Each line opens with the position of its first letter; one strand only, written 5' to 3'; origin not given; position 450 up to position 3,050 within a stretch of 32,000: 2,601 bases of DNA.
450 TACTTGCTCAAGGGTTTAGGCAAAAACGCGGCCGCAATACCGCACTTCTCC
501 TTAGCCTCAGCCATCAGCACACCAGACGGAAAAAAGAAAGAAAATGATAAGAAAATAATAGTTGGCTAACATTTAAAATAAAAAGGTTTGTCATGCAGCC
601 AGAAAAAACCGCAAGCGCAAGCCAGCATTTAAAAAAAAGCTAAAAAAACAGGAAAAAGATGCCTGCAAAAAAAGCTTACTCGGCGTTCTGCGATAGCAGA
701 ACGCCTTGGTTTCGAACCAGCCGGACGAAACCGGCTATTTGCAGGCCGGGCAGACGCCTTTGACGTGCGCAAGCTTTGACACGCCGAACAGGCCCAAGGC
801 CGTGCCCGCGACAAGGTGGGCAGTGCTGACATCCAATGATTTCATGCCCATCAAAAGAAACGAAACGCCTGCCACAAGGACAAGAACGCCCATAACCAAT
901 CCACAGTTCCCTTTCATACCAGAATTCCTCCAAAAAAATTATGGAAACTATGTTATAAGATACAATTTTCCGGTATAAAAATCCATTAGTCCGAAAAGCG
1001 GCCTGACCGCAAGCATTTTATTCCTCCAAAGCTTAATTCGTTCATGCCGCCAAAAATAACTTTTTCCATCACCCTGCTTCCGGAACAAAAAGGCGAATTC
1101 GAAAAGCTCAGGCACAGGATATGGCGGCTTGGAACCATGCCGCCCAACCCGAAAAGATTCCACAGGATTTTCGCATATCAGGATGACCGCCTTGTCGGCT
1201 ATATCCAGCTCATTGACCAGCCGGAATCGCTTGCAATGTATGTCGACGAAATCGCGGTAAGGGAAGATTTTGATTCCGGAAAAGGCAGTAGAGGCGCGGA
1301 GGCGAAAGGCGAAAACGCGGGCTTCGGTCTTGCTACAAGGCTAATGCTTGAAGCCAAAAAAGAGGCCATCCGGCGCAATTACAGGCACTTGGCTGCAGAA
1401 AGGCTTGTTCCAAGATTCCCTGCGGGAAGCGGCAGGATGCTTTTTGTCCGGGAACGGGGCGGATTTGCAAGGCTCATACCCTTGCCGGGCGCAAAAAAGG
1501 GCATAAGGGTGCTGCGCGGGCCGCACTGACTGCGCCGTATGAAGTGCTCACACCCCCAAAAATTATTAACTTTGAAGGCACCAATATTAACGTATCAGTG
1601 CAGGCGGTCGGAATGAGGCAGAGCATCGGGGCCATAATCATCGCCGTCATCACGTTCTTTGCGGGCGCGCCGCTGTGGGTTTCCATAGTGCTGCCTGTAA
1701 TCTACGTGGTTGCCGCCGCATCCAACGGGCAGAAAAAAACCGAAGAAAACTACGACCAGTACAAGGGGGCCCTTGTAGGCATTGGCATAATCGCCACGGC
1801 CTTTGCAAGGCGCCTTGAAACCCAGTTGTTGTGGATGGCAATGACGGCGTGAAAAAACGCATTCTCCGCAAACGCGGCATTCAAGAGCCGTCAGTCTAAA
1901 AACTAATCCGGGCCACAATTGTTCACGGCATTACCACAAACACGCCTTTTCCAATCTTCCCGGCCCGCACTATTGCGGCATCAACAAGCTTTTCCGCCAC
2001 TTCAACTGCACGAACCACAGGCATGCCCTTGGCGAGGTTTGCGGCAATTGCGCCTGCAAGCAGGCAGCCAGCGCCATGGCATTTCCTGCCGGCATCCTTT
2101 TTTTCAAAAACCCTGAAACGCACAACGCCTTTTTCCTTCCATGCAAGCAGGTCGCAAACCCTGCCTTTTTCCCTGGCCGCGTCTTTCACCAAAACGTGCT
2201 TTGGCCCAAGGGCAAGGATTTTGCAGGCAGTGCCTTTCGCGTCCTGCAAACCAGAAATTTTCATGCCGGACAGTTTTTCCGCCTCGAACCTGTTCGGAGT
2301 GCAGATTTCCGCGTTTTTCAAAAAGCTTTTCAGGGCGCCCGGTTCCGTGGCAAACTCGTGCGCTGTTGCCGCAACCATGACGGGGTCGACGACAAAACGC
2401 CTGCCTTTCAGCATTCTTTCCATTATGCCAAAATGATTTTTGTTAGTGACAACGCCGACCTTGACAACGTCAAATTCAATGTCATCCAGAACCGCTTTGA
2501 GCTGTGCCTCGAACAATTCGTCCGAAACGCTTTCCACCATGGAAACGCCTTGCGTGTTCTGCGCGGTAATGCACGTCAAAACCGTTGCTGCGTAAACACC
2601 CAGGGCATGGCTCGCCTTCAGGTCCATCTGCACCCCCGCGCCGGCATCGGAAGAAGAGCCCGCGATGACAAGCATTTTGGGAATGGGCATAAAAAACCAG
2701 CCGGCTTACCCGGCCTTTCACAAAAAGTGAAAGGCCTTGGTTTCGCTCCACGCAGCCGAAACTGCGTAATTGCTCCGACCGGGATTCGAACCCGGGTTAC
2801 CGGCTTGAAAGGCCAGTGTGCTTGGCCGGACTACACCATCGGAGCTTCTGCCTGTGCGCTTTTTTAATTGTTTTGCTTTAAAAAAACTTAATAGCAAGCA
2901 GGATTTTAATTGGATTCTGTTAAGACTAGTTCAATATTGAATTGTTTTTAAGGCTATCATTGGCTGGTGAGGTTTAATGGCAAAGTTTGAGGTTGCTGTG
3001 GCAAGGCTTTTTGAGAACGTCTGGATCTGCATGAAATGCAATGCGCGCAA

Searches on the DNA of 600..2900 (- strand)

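Call 38: build_rna_model(alignment_id=A3, structure=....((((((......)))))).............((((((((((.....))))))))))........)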
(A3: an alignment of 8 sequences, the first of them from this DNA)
Model R1 built from alignment A3 (8 sequences, 68 columns); structure: as given.
model positions 66; base pairs 16; branch points 1; effective number of sequences 2.48; information 0.851 bits per position. Calibrated on 0.2 Mb of random sequence (short: E-values are rough).
structure used (alignment columns):
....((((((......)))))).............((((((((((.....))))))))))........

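Call 39: search_with_rna_model(model_id=R1, sources=[window, L003, L004, L010, L013, L014, L016, L017], max_evalue=10, filters=off, show_alignments=0)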
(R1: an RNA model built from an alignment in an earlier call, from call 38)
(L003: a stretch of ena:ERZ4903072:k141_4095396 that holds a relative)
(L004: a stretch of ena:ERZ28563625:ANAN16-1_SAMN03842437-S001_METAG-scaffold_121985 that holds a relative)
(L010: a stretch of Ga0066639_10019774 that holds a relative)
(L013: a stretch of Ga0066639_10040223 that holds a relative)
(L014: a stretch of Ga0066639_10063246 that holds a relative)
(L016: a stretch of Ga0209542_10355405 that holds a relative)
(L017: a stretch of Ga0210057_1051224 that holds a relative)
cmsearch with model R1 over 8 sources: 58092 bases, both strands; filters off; matches with E-value up to 10: 48.
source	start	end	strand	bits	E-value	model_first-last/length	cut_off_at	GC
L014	1457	1522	+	90.1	2.3e-18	1-66/66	no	0.65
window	674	739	-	89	4e-18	1-66/66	no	0.56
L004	3080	3145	+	83.7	6.2e-17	1-66/66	no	0.58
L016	94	159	+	83.4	7.1e-17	1-66/66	no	0.62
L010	3074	3139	+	82.9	9.2e-17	1-66/66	no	0.7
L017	2047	2112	-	82.9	9.2e-17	1-66/66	no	0.7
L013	1778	1844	+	79.6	5.1e-16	1-66/66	no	0.6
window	2704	2770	-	77.7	1.3e-15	1-66/66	no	0.52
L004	3146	3210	+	75.2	4.7e-15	1-66/66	no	0.63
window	26836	26897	+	53.7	3e-10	1-66/66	no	0.56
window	28339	28402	+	27.8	0.00016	1-66/66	no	0.55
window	682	705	+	17.9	0.026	35-58/66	no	0.62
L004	3179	3202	-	16.3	0.059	35-58/66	no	0.75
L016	128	151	-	16.3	0.059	35-58/66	no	0.75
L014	1491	1514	-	15.8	0.076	35-58/66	no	0.75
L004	2856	2917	-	15.7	0.082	1-66/66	no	0.56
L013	1812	1836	-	15.1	0.11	35-58/66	no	0.6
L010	3108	3131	-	15.1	0.11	35-58/66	no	0.79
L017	2055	2078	+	15.1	0.11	35-58/66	no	0.79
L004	3114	3137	-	13.7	0.22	35-58/66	no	0.58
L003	4892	4965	+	10.6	1.1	1-66/66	no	0.58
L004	620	693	+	10.6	1.1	1-66/66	no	0.58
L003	428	459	+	9.2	2.2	1-66/66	no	0.59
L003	5696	5752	-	7.4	5.7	1-66/66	no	0.42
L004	1432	1488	-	7.4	5.7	1-66/66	no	0.42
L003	4869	4915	-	6.9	7.4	1-66/66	no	0.55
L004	597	643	-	6.9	7.4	1-66/66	no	0.55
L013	1897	1959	-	6.4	9.5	1-66/66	no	0.65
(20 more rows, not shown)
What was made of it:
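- Checked: The trailer does contain the repeated element: the covariance model scores 26836-26897 at 53.7 bits (call 39).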

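Call 56: search_with_rna_model(model_id=R1, sources=[L018, L020, L021], max_evalue=1, filters=off)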
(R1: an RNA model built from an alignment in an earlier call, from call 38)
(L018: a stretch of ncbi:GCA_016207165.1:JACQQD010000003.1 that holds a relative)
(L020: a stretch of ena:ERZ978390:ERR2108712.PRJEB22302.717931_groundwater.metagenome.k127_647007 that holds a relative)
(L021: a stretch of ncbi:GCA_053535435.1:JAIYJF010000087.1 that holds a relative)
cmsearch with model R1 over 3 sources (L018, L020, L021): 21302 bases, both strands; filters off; matches with E-value up to 1: 3.
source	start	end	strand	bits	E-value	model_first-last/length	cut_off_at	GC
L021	5174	5210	-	12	0.2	23-58/66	no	0.59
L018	5707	5783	-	12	0.2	1-66/66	no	0.7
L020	1924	1960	-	10.5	0.44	1-66/66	no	0.51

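Call 60: search_with_rna_model(model_id=R1, sources=[L023, L024, L025], max_evalue=0.1, filters=off)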
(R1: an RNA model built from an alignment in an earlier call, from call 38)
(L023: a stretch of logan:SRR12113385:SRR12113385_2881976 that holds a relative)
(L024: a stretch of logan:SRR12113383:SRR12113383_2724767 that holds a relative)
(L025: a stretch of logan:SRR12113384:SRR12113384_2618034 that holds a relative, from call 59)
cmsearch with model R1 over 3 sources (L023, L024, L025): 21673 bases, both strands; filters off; matches with E-value up to 0.1: 3.
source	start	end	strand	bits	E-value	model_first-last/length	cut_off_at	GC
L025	2023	2089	-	77.7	4.9e-16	1-66/66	no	0.52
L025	1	55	-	65.1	3.2e-13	4-58/66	no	0.6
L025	1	24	+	17.9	0.0098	35-58/66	no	0.62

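Call 67: search_with_rna_model(model_id=R1, sources=[L027, L028, L029], max_evalue=0.1, filters=off)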
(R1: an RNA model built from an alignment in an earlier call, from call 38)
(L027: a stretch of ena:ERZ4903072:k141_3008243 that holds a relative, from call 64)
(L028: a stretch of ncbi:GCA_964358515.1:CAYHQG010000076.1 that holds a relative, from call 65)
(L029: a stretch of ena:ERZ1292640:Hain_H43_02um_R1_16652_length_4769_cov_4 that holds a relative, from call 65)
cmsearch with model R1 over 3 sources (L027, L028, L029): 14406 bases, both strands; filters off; matches with E-value up to 0.1: 1.
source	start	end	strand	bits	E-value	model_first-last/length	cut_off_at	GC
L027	2266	2333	+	75.8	8.5e-16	1-66/66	no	0.51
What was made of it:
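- On MITE/REP-like mobile repeat: Calls 39, 60 and 67.
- The covariance model finds four copies in the window, plus copies in L004 (two), L010/L017, L013, L014, L016 and L027, at 75-90 bits (calls 39, 60, 67).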

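Call 72: search_with_rna_model(model_id=R1, sources=[L030, L031, L032, L033, L034, L035, L036, L037, L038, L039, L040, L041, L042, L043, L044, L045, L046, L047, L048, L049, L050, L051, L052, L053, L054, L055, L056, L057, L058, L059, L060, L061, L062, L063, L064, L065, L066, L067, L068, L069, L070, L071, L072, L073], max_evalue=0.01)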
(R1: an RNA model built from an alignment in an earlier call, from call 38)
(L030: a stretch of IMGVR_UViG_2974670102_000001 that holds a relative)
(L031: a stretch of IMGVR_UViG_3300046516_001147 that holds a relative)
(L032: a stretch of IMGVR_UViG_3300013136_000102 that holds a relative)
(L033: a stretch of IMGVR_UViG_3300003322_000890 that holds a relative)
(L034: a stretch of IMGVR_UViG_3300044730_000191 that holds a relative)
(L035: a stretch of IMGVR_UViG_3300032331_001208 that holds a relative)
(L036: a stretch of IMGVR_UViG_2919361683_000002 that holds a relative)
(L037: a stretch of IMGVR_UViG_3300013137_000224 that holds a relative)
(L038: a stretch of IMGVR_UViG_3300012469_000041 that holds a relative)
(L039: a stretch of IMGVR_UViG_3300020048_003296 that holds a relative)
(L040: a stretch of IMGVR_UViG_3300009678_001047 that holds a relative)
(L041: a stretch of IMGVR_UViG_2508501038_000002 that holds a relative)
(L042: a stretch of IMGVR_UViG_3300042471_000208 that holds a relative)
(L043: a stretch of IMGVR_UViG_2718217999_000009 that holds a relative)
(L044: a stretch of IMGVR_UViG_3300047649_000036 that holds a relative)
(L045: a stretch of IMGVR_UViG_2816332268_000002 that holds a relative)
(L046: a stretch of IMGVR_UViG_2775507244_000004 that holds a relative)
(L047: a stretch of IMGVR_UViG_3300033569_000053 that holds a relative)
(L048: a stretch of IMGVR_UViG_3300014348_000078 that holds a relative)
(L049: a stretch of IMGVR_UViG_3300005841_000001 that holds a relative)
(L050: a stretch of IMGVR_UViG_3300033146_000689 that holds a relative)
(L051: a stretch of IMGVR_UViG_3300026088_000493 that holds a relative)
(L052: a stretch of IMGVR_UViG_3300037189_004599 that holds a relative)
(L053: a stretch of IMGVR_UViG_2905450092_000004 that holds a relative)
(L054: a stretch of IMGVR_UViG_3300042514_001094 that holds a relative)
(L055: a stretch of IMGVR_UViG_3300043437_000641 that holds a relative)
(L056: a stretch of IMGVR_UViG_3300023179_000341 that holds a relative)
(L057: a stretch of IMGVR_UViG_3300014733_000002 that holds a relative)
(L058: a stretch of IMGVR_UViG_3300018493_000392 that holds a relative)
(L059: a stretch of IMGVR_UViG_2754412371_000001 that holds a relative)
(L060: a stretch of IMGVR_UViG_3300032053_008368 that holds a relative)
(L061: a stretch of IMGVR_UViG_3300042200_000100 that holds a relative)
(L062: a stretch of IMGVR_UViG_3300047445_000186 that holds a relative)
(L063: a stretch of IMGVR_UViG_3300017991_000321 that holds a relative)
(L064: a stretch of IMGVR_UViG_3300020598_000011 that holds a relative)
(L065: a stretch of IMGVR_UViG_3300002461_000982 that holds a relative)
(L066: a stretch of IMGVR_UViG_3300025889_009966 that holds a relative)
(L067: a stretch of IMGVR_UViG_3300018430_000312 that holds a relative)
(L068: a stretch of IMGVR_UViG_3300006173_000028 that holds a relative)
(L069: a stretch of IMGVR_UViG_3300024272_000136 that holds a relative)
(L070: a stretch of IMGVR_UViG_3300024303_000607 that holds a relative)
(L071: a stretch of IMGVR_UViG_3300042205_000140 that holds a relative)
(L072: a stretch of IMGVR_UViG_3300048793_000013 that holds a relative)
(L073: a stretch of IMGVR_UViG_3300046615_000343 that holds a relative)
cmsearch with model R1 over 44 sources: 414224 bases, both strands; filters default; matches with E-value up to 0.01: 0.
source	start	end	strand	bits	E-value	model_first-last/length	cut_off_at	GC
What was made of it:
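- Tried and rejected: The 44 loose-pattern hits all fail the covariance model (call 72).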

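Call 83: search_rna_families(source=window, start=600, end=2900, threshold=evalue, max_evalue=1)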
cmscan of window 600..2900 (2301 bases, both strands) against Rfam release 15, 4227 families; matches with E-value up to 1: 2.
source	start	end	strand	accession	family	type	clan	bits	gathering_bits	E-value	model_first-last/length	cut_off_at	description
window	2771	2845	-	RF00005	tRNA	Gene; tRNA;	CL00001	64.1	29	4.7e-13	1-71/71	no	tRNA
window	2772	2845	-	RF01684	mascRNA-menRNA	Gene;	-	22.4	42.5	0.17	1-56/56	no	MALAT1-associated small cytoplasmic RNA/MEN beta RNA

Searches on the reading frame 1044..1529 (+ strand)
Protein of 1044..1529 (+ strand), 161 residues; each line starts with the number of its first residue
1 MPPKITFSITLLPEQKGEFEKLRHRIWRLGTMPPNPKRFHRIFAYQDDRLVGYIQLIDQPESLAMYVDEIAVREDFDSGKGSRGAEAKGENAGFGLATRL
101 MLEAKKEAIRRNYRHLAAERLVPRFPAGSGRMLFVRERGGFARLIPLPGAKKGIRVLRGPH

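Call 59: find_encoding_contigs(protein=window:1044-1529:+, flank=10000, max_places=2)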
Protein window:1044-1529:+ (161 aa): 2 contigs read that carry it; 2 places shown.
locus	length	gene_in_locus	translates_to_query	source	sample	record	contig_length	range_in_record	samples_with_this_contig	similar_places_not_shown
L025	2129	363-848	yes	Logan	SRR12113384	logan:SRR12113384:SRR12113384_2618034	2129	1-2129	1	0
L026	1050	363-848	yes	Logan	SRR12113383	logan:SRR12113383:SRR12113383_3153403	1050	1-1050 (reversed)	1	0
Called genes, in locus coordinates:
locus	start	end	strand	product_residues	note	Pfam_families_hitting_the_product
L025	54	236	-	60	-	-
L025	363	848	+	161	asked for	PF00583:Acetyltransf_1 (faint)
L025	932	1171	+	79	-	-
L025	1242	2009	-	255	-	PF08543:Phos_pyr_kin, PF00294:PfkB (weak)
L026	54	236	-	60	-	-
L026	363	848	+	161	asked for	PF00583:Acetyltransf_1 (faint)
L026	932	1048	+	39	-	?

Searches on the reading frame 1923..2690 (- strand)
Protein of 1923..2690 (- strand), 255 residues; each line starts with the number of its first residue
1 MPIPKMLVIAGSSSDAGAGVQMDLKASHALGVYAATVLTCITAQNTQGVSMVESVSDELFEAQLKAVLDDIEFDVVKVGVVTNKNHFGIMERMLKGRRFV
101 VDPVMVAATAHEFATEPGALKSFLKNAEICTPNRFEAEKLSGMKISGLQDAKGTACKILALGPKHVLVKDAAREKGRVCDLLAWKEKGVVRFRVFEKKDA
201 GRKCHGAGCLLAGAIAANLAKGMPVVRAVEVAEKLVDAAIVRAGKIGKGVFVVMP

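Call 63: find_homologous_proteins(query=window:1923-2690:-, max_evalue=1e-40)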
Query window:1923-2690:- (255 aa): 83 proteins with E <= 1e-40 among 7730 candidates.
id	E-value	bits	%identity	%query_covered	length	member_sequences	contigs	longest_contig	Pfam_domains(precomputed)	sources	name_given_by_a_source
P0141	1.3e-159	547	100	100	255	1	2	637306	PF08543.18,PF00294.30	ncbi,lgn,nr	ncbi:MAG: hydroxymethylpyrimidine/phosphomethylpyrimidine kinase [Candidatus Diapherotrites archaeon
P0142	6.4e-132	456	85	100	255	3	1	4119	PF08543.18,PF00294.30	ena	-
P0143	1.8e-71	259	51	100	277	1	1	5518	PF08543.18,PF00294.30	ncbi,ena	-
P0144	1.2e-65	239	46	100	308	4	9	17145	PF08543.18,PF00294.30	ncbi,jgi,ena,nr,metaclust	ncbi:hypothetical protein COT30_02860 [Candidatus Micrarchaeota archaeon CG08_land_8_20_14_0_20_49_1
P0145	9.3e-51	191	42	93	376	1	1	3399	PF08543.18,PF01256.23,PF02110.21,PF00294.30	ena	-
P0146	1.3e-45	174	44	98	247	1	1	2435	PF08543.18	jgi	-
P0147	1.1e-44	171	42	96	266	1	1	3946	PF08543.18,PF01256.23,PF00294.30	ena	-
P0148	1.5e-44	170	42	96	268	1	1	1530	PF08543.18,PF01256.23,PF00294.30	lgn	-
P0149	4.7e-44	169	42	96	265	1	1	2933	PF08543.18,PF00294.30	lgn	-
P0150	5.4e-44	169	42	96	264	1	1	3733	PF08543.18,PF00294.30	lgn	-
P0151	7.0e-44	168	42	96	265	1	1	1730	PF08543.18,PF00294.30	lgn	-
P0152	7.8e-44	168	41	96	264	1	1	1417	PF08543.18,PF00294.30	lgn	-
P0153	1.7e-43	167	42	96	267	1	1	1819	PF08543.18,PF00294.30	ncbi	-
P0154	2.3e-43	167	41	96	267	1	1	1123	PF08543.18,PF01256.23,PF00294.30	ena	-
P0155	2.3e-43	166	42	96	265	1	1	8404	PF08543.18,PF00294.30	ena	-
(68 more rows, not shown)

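Call 64: find_encoding_contigs(protein=P0142, flank=4000, max_places=3)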
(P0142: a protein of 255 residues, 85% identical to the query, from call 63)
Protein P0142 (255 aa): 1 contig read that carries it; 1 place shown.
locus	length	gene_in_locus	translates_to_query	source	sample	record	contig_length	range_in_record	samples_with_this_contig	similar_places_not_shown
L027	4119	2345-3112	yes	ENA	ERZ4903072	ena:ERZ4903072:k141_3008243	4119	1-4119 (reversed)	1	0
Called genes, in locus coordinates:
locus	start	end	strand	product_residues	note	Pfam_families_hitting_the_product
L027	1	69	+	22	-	?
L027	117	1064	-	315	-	PF26553:PDDEXK_19, PF01381:HTH_3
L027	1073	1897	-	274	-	PF01040:UbiA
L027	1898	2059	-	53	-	-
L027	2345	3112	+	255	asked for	PF08543:Phos_pyr_kin, PF00294:PfkB (weak)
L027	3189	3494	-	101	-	-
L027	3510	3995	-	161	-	-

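Call 65: find_encoding_contigs(protein=P0143, flank=4000, max_places=2)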
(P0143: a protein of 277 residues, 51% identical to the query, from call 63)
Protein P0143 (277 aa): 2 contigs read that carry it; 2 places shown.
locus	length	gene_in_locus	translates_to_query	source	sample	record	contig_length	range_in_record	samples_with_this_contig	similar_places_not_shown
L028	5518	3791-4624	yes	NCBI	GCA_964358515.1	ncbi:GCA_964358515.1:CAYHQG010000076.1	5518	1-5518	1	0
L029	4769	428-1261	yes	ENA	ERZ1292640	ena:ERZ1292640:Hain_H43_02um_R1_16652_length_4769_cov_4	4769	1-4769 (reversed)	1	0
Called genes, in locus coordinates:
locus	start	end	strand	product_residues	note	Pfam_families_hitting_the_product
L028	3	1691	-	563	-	?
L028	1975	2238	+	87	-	-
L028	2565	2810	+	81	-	-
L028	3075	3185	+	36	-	-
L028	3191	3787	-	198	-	PF00383:dCMP_cyt_deam_1, PF14437:MafB19-deam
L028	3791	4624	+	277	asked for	PF08543:Phos_pyr_kin, PF00294:PfkB (weak)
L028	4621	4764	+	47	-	PF10884:DUF2683 (weak)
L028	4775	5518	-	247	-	?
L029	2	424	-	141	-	?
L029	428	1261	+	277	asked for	PF08543:Phos_pyr_kin, PF00294:PfkB (weak)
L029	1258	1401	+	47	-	PF10884:DUF2683 (weak)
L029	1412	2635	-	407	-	PF04123:DUF373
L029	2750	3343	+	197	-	PF14382:ECR1_N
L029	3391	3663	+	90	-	PF13656:RNA_pol_L_2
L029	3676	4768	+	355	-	?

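Call 87: find_encoding_contigs(protein=P0141, flank=10000, max_places=1)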
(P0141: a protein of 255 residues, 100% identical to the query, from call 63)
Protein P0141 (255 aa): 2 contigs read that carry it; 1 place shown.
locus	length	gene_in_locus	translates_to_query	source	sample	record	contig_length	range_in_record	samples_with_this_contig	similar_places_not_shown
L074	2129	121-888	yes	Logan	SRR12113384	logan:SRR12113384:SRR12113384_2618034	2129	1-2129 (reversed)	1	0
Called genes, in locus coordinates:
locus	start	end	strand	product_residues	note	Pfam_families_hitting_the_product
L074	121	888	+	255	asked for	PF08543:Phos_pyr_kin, PF00294:PfkB (weak)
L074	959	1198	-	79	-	-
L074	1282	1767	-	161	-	PF00583:Acetyltransf_1 (faint)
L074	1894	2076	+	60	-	-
